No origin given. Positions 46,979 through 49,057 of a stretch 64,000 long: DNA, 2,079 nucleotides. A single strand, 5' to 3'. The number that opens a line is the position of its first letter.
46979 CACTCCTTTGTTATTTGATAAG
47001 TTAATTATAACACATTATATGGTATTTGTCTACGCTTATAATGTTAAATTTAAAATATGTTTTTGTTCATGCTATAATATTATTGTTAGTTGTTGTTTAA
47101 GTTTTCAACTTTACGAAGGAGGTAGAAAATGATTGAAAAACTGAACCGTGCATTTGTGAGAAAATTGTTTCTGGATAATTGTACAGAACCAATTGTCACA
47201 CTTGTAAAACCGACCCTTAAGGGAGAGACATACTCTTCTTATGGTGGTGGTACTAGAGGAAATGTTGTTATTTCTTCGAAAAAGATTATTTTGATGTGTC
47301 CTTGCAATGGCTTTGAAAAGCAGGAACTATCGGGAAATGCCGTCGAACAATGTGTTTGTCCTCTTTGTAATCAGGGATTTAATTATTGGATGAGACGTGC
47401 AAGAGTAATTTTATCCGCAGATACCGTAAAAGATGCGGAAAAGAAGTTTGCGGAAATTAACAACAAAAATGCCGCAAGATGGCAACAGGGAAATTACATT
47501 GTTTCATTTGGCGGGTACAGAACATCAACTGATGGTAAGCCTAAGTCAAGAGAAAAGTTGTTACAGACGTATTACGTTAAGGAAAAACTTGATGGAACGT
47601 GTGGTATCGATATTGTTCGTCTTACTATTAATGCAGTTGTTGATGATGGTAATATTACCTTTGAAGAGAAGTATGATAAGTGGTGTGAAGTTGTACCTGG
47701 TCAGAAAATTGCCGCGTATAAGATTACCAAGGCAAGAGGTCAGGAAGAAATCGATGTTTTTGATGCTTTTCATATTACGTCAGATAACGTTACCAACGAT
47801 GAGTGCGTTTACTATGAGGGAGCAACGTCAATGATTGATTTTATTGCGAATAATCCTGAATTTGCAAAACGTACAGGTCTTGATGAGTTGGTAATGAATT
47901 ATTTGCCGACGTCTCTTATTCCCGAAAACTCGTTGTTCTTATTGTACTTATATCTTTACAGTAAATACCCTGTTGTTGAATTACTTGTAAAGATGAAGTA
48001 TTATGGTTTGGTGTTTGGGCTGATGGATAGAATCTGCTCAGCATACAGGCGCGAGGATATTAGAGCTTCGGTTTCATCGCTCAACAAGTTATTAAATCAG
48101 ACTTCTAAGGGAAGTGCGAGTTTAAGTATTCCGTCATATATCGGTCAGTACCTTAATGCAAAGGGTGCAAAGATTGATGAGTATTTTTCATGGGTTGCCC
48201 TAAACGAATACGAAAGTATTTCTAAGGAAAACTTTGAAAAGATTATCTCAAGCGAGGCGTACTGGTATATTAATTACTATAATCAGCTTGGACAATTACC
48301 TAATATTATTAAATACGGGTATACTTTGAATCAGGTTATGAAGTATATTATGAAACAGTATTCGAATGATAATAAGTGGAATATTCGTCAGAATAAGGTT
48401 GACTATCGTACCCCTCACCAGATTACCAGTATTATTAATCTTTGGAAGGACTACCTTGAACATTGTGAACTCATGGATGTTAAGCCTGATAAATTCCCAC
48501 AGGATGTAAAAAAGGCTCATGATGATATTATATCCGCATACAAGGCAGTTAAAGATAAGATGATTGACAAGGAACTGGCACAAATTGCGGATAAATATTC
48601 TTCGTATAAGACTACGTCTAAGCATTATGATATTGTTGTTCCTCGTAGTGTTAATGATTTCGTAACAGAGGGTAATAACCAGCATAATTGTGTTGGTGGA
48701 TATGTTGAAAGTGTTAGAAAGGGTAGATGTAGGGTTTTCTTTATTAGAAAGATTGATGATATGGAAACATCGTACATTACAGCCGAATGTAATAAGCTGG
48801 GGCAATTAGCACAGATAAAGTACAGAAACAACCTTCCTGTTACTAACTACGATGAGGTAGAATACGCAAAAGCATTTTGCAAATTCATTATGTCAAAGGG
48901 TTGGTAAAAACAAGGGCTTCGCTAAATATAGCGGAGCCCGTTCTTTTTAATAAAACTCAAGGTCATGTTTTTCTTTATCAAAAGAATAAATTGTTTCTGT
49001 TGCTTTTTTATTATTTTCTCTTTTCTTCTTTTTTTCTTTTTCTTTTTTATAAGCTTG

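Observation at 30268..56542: Four diverged paralogs of a large zinc-ribbon plus PcfJ-like protein family in 26 kb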

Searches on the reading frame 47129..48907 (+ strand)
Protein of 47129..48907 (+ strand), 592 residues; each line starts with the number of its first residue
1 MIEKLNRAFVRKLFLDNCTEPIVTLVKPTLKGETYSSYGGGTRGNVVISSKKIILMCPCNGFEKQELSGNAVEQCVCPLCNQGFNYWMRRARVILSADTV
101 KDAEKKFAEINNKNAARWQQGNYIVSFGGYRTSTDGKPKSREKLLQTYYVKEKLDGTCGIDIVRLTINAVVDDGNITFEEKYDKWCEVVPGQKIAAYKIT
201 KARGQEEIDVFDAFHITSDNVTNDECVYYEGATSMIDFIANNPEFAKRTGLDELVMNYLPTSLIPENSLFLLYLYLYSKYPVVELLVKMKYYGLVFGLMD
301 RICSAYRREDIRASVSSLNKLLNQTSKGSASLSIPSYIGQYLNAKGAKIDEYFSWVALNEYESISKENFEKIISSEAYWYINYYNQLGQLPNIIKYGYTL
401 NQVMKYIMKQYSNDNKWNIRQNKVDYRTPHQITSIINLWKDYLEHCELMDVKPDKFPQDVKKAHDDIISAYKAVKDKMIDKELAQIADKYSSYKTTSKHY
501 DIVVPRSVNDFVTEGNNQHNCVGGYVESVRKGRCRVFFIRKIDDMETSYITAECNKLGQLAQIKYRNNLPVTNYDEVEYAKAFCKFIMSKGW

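Call 3: search_protein_families(library=pfam, proteins=[window:47129-48907:+], max_evalue=1)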
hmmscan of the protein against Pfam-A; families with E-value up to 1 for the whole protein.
window:47129-48907:+ (592 aa): 2 families
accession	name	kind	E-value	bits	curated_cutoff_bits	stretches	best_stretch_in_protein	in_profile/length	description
PF14284.11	PcfJ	-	3.5e-23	82.5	25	1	438-574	1-142/147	PcfJ-like protein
PF18866.6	CxC7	-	0.11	13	27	1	501-554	12-62/64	CxC7 like cysteine cluster associated with KDZ transposases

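Call 4: search_protein_families(library=phrogs, proteins=[window:47129-48907:+], max_evalue=0.01)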
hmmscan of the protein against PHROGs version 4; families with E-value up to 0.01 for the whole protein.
window:47129-48907:+ (592 aa): 8 families
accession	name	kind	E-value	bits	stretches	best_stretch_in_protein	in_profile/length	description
phrog_8470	-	unknown function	1.2e-35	124.4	1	148-573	155-538/567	-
phrog_3169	-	unknown function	3.3e-34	119.8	1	434-585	314-464/474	-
phrog_7484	-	unknown function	1.9e-14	54.3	1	419-573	281-430/450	-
phrog_9653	-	unknown function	1.7e-11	44.9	1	408-574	191-354/373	-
phrog_9253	-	unknown function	2.9e-10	39.9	1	383-554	589-756/819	-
phrog_16315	-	unknown function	6.8e-07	29.3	1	461-576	395-506/532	-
phrog_3200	-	unknown function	5.4e-06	26.1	1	456-554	534-639/683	-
phrog_28566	-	unknown function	2e-05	24.8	1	392-554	188-362/406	-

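Call 5: search_protein_families(library=ncbifam, proteins=[window:47129-48907:+], max_evalue=0.1)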
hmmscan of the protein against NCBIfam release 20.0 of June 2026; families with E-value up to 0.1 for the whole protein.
window:47129-48907:+ (592 aa): 0 families

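Call 17: find_homologous_proteins(query=window:47129-48907:+, max_evalue=0.00001)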
Query window:47129-48907:+ (592 aa): 27 proteins with E <= 0.00001 among 7840 candidates.
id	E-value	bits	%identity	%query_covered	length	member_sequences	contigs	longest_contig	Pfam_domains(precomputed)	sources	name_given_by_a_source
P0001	0.0e+0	1366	100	100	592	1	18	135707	PF14284.12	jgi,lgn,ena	-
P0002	0.0e+0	1223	88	100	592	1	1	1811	PF14284.12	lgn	-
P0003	7.7e-228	776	60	100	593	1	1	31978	PF14284.12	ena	-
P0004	1.1e-213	729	57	100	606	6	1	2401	PF14284.12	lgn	-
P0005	4.6e-210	717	55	100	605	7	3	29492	PF14284.12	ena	-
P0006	4.0e-201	688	54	100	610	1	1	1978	PF14284.12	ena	-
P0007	1.5e-200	686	56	100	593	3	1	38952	PF14284.12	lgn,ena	-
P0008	1.3e-199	683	55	100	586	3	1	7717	PF14284.12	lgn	-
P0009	3.2e-199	681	55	96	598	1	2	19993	PF14284.12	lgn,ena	-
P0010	6.9e-181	621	51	100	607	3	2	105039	PF14284.12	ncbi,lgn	-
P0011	1.5e-177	610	49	100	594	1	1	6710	PF14284.12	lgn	-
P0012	1.3e-167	577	48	99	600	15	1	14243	PF14284.12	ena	-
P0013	7.3e-167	575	48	99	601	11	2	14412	PF14284.12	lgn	-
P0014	3.3e-165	569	49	100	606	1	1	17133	PF14284.12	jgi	-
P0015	3.5e-151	523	46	100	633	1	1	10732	PF14284.12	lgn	-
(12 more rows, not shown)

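Call 25: search_dna_similar(query=window:47129-48907:+, collection=phages, mode=protein, max_rows=30, max_evalue=0.001)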
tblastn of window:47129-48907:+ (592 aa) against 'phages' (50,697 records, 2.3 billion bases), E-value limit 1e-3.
Records with a match: 362; places in all: 363; records where one place covers at least 80% of the query: 0.
Best place of each record, by identity: <60% 362.
By first word of the organism name: Bacillus 117; Enterococcus 71; Listeria 57; Staphylococcus 52; Lactobacillus 20; Streptococcus 15; Bacteriophage 7; Clostridioides 4; Brochothrix 4; Clostridium 3; and 10 more.
By host as written in the record: Listeria monocytogenes 45; - 33; Staphylococcus aureus 23; Enterococcus faecalis 22; Bacillus cereus 22; Bacillus anthracis Sterne 14; Enterococcus sp. 10; Lactobacillus plantarum 8; and 105 more.
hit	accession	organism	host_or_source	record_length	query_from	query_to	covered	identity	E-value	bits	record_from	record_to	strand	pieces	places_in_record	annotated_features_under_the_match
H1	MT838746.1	Bacteriophage sp.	human fecal samples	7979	280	587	52%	26.9%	2e-19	99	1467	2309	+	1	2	record has no annotation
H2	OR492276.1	Fusobacterium phage phiKSUM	Fusobacterium sp.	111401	356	571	36%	26.2%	3e-7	60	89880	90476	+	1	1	hypothetical protein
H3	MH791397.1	Enterococcus phage EfsSzw-1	Enterococcus faecalis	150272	359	585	38%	24.1%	4e-7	59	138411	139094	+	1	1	hypothetical protein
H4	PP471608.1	Staphylococcus phage LJLAME001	Staphylococcus sp.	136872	356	577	38%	24.4%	5e-5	52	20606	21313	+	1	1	hypothetical protein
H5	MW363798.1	Staphylococcus phage LSA2308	Staphylococcus aureus ATCC 25923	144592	356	577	38%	24.4%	5e-5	52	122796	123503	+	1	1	hypothetical protein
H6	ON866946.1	Staphylococcus phage LSA2311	Staphylococcus aureus ATCC 25923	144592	356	577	38%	24.4%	5e-5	52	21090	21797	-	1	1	hypothetical protein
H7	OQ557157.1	Staphylococcus phage vB_SauH_SPJ2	Staphylococcus aureus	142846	356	577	38%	24.0%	2e-4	50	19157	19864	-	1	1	hypothetical protein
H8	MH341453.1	Listeria phage PSU-VKH-LP041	Listeria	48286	419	590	29%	30.9%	5e-11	72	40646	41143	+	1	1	hypothetical protein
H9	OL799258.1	Enterococcus phage phiSHEF13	Enterococcus faecium E1071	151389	363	585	38%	23.8%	3e-7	60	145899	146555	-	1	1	hypothetical protein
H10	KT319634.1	Listeria phage WIL-3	Listeria innocua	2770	375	578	34%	25.9%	8e-9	64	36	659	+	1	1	record has no annotation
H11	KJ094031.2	Listeria phage LP-124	Listeria monocytogenes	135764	375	578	34%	25.9%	1e-8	64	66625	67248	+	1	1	PcfJ domain-containing protein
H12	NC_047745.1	Listeria phage LP-124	Listeria monocytogenes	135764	375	578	34%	25.9%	1e-8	64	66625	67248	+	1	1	PcfJ domain-containing protein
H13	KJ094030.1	Listeria phage LP-083-2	Listeria monocytogenes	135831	375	578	34%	25.9%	1e-8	64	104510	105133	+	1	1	PcfJ domain-containing protein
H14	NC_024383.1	Listeria phage LP-083-2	Listeria monocytogenes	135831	375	578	34%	25.9%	1e-8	64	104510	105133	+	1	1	PcfJ domain-containing protein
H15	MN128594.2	Listeria phage LP-066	Listeria monocytogenes FSL F6-367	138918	375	578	34%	25.9%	1e-8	64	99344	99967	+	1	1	hypothetical protein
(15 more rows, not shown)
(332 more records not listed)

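Call 27: predict_structure(alignment_id=A2)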
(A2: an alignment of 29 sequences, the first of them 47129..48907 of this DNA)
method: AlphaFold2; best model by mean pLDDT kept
length: 592 residues; sequences in the alignment: 29
mean_pLDDT: 87.8   pTM: 0.71
mean pLDDT of the five models: 87.8, 86.4, 85.6, 85.0, 84.1
residues with pLDDT >= 90: 330; 70-90: 228; 50-70: 29; < 50: 5
segments of 3 or more residues with pLDDT < 50: 327-329
pLDDT, mean of each block of 10 residues (from residue 1): 81 89 93 82 89 93 91 89 80 92 92 73 87 77 93 90 93 88 92 88 87 85 84 94 94 89 87 92 89 90 85 87 61 87 90 90 89 93 91 92 93 67 58 91 91 90 91 87 94 90 93 86 83 94 92 94 92 95 95 84
secondary structure, 60 per line:
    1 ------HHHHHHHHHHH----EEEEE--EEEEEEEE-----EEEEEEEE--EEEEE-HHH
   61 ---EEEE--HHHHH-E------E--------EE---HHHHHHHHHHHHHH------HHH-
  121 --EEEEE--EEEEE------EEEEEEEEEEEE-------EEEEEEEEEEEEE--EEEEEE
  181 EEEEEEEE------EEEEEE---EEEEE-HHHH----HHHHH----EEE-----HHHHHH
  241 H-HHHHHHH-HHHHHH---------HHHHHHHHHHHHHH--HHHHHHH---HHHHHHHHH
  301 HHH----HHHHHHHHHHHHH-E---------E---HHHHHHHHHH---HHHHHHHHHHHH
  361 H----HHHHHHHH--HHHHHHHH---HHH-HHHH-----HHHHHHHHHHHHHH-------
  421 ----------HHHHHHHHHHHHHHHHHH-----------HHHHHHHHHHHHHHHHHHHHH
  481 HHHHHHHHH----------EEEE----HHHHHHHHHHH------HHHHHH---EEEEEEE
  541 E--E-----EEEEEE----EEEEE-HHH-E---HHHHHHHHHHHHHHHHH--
elements in order: H7-17 E22-26 E29-36 E42-49 E52-56 E64-67 H70-74 H97-110 E123-127 E130-134 E141-152 E160-172 E175-188 E195-200 E204-208 H210-213 H218-222 E227-229 H235-241 H243-249 H251-256 H266-279 H282-288 H292-303 H308-320 H336-345 H349-361 H366-373 H376-383 H391-394 H400-413 H431-448 H460-489 E500-503 H508-518 H525-530 E534-541 E550-555 E560-564 H574-590

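Call 30: search_solved_structures(query=A2, max_evalue=10, show_alignments=2)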
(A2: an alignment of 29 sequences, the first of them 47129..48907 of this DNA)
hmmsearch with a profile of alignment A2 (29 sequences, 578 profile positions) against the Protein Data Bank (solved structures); distinct sequences matched with E-value up to 10: 6.
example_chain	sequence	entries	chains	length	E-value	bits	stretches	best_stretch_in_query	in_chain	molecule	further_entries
3u50_C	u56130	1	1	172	0.035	15.8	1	25-179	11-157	Telomerase-associated protein 82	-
2lo1_A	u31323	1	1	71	0.24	13.1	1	429-481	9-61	DnaJ homolog subfamily A member 1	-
2m6y_A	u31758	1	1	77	0.4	12.3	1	428-481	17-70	DnaJ homolog subfamily A member 1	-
8e2o_A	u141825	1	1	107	0.7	11.5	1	429-481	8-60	Isoform 2 of DnaJ homolog subfamily A member 1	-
4a27_A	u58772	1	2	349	0.72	11.5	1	262-302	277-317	SYNAPTIC VESICLE MEMBRANE PROTEIN VAT-1 HOMOLOG-LIKE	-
2dmx_A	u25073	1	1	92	1.2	10.7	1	428-481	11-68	DnaJ homolog subfamily B member 8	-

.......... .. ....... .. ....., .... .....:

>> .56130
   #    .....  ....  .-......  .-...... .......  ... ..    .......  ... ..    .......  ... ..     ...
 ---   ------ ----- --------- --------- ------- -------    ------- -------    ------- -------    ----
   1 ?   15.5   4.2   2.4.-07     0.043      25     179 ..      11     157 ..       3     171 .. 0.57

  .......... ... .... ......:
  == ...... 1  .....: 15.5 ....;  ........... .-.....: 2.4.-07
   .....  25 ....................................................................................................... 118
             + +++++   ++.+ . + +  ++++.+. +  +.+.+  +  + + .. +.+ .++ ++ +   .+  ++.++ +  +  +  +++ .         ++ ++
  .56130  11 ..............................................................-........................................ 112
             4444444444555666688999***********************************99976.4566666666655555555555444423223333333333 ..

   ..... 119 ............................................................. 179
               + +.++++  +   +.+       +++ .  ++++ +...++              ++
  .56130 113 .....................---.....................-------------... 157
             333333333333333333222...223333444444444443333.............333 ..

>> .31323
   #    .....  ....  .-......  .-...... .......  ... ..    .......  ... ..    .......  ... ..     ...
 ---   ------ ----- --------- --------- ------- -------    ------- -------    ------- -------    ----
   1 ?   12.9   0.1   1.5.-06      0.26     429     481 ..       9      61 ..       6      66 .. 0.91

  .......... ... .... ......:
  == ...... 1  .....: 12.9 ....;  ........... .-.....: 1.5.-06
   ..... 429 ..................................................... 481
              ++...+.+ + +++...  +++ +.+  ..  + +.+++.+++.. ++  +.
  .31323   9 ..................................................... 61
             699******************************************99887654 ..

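Call 49: get_annotated_region(hit=H11, flank=5000)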
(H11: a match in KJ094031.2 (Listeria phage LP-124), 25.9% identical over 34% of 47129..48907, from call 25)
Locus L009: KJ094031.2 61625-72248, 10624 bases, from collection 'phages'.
description: Listeria phage LP-124, complete genome.
organism: Listeria phage LP-124 (NCBI taxid 1173765)
taxonomy: Viruses; Duplodnaviria; Heunggongvirae; Uroviricota; Caudoviricetes; Herelleviridae; Jasinkavirinae; Pecentumvirus; Pecentumvirus LP064
host: Listeria monocytogenes; source: -; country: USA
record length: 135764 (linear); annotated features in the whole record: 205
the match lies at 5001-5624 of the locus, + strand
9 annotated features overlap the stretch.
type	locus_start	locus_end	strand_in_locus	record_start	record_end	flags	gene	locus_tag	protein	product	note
CDS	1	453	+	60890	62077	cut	-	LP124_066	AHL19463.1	hypothetical protein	-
CDS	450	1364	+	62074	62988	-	-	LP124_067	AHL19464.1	ribose-phosphate pyrophosphokinase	-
CDS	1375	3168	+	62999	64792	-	-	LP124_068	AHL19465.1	nicotinamide phosphoribosyltransferase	-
CDS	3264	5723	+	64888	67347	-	-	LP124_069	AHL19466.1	PcfJ domain-containing protein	-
CDS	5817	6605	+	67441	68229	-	-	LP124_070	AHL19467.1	synaptonemal complex 1 (SCP-1) domain-containing protein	-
CDS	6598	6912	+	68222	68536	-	-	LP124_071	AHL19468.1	putative DNA-binding protein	-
CDS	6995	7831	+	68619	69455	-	-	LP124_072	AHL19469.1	putative DNA polymerase I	5'-3' exonuclease (contains DNA_pol_A_exo1 domain)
CDS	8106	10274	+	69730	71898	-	-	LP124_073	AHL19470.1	putative DNA polymerase I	contains DNA_pol_A domain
CDS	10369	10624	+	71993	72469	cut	-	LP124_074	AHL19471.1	hypothetical protein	-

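Call 60: find_related_loci(query=A2, collection=viral_contigs, flank=10000)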
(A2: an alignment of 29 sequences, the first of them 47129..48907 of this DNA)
Query A2 (592 aa) in viral_contigs; peptide patterns used: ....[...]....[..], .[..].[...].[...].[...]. (x = any residue, [..] = any of these).
62 stretches matched a pattern; 40 encode a relative of the query (tblastn E <= 1e-3); 40 distinct loci.
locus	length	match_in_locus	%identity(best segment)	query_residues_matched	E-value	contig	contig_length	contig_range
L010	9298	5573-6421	26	270-583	1e-19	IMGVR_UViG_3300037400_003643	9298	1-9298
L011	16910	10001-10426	39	437-585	7e-18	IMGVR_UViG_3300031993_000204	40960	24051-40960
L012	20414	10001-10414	34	439-572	2e-17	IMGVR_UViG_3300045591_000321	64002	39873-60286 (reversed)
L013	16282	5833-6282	31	435-578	4e-17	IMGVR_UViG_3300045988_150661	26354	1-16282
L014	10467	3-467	34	437-588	2e-16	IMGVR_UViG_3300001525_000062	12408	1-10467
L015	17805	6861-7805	28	228-553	3e-16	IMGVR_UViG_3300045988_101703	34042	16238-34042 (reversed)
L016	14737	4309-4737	33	434-570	7e-16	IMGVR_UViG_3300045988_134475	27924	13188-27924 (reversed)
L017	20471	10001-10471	32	437-583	2e-15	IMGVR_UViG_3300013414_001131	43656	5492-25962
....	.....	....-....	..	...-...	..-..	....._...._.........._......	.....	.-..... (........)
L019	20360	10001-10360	31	438-555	1e-14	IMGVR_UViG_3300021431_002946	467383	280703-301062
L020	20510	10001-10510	30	418-558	2e-14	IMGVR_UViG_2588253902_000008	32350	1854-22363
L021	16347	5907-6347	33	436-570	3e-14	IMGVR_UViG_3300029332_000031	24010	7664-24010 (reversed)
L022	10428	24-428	33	436-558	4e-14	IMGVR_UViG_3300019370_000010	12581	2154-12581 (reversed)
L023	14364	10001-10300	35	455-554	7e-14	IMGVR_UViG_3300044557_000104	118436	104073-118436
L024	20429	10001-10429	31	434-570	5e-15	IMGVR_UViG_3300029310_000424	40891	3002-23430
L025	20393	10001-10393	31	456-583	1e-12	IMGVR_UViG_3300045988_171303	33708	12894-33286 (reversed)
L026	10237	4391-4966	28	371-560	2e-12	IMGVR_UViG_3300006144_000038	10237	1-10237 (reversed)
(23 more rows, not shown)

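Call 71: search_protein_families(library=pfam, alignment_id=A5, max_evalue=0.001)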
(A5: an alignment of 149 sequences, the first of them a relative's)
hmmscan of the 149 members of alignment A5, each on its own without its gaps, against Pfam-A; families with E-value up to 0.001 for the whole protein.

A. member 1, L010:3404-3871:+ (155 aa): 0 families

B. families by the number of members that match (of 149 scanned): 23 families
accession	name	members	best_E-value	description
PF11300.13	DUF3102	8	6.7e-36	Protein of unknown function (DUF3102)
PF23343.2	REP_ORF2-G2P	4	1.4e-12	Replication-associated protein ORF2/G2P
PF14058.11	PcfK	4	2.9e-12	PcfK-like protein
PF08774.17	VRR_NUC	3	3e-06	VRR-NUC domain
PF01476.26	LysM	2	2.6e-07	LysM domain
PF07505.17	DUF5131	1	1.7e-41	Protein of unknown function (DUF5131)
PF00149.33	Metallophos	1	5e-20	Calcineurin-like phosphoesterase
PF03838.20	RecU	1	4.1e-16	Recombination protein U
PF13392.12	HNH_3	1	1.3e-15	HNH endonuclease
PF14354.12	Lar_restr_allev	1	2.4e-13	Restriction alleviation protein Lar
PF24703.2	DUF7666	1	5.1e-11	Domain of unknown function (DUF7666)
PF02384.22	N6_Mtase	1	9.8e-11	N-6 DNA Methylase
PF13936.12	HTH_38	1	1.7e-10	Helix-turn-helix domain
PF11195.14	Tad2-like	1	2.8e-08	Thoeris anti-defense 2-like domain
PF05866.16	RusA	1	2e-06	Endodeoxyribonuclease RusA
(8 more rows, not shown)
